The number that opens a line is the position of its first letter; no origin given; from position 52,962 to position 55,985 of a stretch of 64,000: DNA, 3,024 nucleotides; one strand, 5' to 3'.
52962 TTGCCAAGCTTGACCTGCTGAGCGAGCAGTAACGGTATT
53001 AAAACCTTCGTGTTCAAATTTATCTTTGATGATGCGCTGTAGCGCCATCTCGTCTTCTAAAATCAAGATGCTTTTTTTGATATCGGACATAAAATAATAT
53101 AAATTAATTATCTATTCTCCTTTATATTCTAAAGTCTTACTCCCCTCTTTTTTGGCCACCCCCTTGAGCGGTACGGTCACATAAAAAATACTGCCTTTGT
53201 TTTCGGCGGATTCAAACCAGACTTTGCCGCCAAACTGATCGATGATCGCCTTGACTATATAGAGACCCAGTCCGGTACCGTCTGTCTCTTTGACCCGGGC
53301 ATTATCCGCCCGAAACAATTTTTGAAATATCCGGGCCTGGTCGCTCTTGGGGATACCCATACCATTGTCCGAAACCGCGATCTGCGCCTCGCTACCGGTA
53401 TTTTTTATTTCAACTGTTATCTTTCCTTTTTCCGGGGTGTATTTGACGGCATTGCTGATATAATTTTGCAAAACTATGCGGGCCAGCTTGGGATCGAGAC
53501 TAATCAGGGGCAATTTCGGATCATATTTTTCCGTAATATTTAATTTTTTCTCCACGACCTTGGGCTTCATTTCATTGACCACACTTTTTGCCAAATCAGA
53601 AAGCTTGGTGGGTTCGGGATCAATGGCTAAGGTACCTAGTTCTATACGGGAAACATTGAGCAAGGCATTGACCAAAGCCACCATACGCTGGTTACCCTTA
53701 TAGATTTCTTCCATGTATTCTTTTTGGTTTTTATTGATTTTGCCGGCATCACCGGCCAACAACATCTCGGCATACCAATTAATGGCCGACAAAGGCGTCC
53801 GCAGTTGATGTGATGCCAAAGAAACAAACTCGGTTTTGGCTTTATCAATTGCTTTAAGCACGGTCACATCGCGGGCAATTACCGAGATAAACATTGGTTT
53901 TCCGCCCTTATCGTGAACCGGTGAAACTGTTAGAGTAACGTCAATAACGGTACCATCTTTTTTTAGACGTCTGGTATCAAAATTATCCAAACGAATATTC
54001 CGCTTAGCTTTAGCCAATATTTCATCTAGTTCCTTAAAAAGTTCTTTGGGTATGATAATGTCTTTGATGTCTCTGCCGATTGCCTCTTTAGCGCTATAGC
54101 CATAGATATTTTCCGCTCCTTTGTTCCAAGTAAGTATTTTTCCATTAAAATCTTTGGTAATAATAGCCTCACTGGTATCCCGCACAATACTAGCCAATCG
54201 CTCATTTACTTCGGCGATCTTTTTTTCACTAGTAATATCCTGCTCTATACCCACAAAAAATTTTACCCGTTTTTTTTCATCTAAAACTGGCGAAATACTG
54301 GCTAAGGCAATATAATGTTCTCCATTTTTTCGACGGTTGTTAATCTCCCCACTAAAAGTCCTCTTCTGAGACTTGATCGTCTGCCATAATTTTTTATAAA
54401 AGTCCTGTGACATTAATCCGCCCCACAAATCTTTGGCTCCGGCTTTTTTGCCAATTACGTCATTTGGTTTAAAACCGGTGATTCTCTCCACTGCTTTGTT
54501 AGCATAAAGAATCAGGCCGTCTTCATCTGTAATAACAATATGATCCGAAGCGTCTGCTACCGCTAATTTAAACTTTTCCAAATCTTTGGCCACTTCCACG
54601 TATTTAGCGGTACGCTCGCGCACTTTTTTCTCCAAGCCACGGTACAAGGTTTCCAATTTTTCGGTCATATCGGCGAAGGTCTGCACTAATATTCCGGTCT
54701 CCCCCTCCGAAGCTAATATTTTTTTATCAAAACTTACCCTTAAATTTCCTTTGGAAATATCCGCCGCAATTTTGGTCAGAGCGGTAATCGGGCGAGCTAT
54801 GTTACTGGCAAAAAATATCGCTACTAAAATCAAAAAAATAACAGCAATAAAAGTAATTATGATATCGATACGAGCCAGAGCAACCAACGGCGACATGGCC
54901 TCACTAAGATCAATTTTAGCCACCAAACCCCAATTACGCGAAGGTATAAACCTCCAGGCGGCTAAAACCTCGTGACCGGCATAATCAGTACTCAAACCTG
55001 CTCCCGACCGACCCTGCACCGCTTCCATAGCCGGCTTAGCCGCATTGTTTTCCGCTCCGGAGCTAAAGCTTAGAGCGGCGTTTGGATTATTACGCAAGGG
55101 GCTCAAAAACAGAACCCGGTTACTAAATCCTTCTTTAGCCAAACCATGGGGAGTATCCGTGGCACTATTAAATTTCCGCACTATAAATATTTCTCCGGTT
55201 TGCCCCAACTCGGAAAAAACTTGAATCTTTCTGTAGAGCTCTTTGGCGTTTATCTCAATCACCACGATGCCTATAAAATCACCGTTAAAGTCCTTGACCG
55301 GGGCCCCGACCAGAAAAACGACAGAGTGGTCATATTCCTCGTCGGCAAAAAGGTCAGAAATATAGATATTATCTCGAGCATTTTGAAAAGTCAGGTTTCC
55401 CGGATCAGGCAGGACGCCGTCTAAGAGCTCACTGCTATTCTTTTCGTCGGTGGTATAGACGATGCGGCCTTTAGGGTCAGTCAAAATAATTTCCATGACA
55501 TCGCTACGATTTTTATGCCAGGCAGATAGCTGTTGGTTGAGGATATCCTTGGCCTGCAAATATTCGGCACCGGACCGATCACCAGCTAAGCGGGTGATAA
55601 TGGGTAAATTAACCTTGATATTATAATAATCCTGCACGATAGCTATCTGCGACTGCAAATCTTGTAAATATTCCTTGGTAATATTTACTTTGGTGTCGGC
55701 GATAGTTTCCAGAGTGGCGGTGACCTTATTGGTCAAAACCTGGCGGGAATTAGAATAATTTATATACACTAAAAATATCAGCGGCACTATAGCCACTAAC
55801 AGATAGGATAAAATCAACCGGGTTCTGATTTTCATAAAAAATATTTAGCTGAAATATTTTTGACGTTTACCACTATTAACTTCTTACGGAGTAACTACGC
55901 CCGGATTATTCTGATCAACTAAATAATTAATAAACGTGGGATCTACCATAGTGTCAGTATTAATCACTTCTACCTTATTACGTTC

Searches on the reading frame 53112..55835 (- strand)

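Call 73: search_protein_families(library=pfam, proteins=[window:53112-55835:-], max_evalue=0.001)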
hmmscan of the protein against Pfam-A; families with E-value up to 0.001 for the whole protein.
window:53112-55835:- (907 aa): 12 families
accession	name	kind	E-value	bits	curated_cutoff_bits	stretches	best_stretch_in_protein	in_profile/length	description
PF13426.13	PAS_9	-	7.3e-36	123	27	2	431-535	2-102/103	PAS domain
PF00989.32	PAS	-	2.2e-31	108.6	22.6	2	422-534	3-113/113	PAS fold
PF02518.31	HATPase_c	-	1.9e-28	99.5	26.4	1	781-891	2-110/111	Histidine kinase-, DNA gyrase B-, and HSP90-like ATPase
PF08447.18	PAS_3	-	2.9e-23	82.4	25.6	2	442-530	1-88/89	PAS fold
PF08448.16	PAS_4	-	4.1e-23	82.1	23.1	2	430-538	5-109/110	PAS fold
PF00512.31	HisKA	-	1.4e-15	57.5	26.9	1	666-733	1-65/66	His Kinase A (phospho-acceptor) domain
PF13188.13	PAS_8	-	2e-11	43.8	21.8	2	545-594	1-50/65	PAS domain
PF02743.24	dCache_1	-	5.6e-10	39.6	45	1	34-220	3-174/240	Cache domain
PF00672.30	HAMP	-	2.9e-05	24.7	25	1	341-395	1-52/53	HAMP domain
PF14529.12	Exo_endo_phos_2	-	0.00069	19.9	27.4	0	539-642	13-99/117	Endonuclease-reverse transcriptase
PF13581.12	HATPase_c_2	-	0.00078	19.9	27.4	0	793-868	40-112/127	Histidine kinase-like ATPase domain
PF14501.12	HATPase_c_5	-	0.00081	19.7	22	0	787-880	12-94/102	GHKL domain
